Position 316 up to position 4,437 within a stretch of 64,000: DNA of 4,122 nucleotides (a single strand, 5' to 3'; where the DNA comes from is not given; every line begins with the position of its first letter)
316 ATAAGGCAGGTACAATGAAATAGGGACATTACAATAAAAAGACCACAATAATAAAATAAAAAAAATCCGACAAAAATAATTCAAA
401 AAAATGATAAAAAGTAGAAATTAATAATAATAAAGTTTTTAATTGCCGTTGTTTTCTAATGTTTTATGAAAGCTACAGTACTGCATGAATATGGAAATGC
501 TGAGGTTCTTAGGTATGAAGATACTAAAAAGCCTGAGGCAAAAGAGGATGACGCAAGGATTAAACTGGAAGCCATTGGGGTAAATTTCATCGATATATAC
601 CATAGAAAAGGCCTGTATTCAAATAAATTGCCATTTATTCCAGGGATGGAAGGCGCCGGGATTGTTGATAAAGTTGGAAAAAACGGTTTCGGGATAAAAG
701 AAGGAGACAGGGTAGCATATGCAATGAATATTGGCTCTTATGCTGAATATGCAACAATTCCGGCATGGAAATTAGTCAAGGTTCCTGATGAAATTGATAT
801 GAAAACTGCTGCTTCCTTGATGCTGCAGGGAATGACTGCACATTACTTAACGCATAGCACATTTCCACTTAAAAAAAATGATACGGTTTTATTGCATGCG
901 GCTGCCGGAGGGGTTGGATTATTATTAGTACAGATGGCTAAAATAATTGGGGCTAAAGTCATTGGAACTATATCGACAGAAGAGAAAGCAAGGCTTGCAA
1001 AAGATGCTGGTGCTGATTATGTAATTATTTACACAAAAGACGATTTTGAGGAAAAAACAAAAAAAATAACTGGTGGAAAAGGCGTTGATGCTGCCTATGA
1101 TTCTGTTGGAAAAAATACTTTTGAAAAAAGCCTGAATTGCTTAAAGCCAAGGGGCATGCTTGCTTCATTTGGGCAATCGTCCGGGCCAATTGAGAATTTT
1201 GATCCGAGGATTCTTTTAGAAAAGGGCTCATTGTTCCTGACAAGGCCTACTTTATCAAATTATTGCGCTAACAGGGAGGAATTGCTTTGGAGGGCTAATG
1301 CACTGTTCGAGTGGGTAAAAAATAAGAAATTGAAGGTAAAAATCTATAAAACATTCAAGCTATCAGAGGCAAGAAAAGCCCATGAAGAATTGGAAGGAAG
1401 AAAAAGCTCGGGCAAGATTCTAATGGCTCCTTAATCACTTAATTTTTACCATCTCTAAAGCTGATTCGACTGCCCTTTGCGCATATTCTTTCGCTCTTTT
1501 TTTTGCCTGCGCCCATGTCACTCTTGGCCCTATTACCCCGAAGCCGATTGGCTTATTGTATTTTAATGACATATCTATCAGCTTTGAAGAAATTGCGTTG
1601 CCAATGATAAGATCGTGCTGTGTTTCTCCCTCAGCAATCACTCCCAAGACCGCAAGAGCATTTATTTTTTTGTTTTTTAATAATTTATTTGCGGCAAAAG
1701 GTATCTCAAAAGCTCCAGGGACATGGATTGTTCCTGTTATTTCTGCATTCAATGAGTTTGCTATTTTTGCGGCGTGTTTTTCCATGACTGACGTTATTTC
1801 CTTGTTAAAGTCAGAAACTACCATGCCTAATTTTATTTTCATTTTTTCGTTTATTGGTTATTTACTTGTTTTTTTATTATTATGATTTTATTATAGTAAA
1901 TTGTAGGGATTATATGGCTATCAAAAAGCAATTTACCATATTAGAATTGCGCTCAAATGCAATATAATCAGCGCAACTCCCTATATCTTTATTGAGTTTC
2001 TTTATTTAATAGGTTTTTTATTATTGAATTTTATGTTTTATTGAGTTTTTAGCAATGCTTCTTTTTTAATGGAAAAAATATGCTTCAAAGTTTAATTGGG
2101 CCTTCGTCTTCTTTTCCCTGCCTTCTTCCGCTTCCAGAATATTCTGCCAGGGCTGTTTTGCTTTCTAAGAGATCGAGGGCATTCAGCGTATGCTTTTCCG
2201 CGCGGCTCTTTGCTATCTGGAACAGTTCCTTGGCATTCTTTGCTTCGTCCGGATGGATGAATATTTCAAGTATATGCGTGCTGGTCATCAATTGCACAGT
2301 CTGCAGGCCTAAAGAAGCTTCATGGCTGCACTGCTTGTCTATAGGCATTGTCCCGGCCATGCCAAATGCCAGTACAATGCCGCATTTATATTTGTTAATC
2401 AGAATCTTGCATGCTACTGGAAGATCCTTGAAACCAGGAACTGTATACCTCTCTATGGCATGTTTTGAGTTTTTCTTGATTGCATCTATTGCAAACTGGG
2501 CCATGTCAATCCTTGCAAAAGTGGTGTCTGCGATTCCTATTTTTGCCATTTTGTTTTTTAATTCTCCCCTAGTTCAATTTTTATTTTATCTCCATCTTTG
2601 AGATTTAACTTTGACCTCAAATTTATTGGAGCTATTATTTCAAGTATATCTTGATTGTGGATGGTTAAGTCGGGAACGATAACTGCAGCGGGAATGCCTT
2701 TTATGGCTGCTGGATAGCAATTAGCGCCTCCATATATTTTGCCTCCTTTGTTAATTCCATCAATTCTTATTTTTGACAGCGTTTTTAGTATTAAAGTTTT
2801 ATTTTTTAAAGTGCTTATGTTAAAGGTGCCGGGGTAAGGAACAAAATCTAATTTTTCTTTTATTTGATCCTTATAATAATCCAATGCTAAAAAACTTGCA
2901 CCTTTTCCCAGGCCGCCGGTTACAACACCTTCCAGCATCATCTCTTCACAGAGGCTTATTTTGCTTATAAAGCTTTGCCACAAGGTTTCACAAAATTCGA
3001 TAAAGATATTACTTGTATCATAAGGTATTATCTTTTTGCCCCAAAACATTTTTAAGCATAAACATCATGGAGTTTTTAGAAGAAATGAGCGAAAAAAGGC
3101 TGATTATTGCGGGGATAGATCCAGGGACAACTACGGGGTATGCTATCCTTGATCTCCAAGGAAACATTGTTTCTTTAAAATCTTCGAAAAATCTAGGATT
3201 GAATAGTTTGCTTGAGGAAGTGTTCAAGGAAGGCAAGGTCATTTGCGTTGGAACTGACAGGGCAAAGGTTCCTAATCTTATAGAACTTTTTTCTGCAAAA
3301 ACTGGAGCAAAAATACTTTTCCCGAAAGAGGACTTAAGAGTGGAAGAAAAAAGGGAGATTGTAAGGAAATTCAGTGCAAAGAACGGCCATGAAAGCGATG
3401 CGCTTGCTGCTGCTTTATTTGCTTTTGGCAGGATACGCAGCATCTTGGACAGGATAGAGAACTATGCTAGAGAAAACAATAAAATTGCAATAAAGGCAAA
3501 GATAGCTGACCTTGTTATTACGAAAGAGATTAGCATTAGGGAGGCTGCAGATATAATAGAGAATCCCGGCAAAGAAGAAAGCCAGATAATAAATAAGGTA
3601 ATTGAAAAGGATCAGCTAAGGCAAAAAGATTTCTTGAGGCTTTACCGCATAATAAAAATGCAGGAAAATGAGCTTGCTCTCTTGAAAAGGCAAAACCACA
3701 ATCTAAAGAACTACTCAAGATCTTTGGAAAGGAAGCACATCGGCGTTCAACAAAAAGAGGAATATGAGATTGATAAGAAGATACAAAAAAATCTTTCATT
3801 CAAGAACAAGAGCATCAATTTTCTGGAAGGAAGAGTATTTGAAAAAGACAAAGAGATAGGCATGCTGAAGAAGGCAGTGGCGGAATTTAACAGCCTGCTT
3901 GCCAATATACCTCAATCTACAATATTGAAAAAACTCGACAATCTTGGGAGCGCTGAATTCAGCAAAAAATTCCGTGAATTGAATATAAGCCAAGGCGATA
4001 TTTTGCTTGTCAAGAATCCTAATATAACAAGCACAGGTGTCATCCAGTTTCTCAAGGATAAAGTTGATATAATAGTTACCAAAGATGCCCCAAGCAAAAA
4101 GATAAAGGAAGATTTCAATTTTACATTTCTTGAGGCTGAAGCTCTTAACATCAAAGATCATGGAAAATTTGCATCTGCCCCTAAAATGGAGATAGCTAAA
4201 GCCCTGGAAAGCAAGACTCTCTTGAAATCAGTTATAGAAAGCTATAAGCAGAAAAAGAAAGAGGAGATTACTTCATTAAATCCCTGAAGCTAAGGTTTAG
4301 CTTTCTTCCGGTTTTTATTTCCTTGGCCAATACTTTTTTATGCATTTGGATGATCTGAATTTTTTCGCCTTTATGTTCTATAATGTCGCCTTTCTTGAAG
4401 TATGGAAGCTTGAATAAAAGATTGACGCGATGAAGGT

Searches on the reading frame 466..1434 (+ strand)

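Call 70: search_protein_families(library=pfam, proteins=[window:466-1434:+], max_evalue=0.0001)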
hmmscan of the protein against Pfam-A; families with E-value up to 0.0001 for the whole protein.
window:466-1434:+ (322 aa): 3 families
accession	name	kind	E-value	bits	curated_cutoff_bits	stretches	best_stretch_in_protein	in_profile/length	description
PF00107.32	ADH_zinc_N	-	5.2e-29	101.3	31.8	1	149-253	1-105/129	Zinc-binding dehydrogenase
PF13602.12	ADH_zinc_N_2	-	5.8e-23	82.7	27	1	182-318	2-132/134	Zinc-binding dehydrogenase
PF08240.17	ADH_N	-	1.5e-17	64.2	23.5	1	27-108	2-104/104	Alcohol dehydrogenase GroES-like domain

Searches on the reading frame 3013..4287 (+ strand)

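Call 70: search_protein_families(library=pfam, proteins=[window:3013-4287:+], max_evalue=0.0001)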
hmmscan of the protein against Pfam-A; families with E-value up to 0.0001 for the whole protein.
window:3013-4287:+ (424 aa): 1 family
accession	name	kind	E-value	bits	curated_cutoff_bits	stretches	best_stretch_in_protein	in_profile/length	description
PF04312.18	DUF460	-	8.2e-33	113.4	28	1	19-134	19-135/135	Protein of unknown function (DUF460)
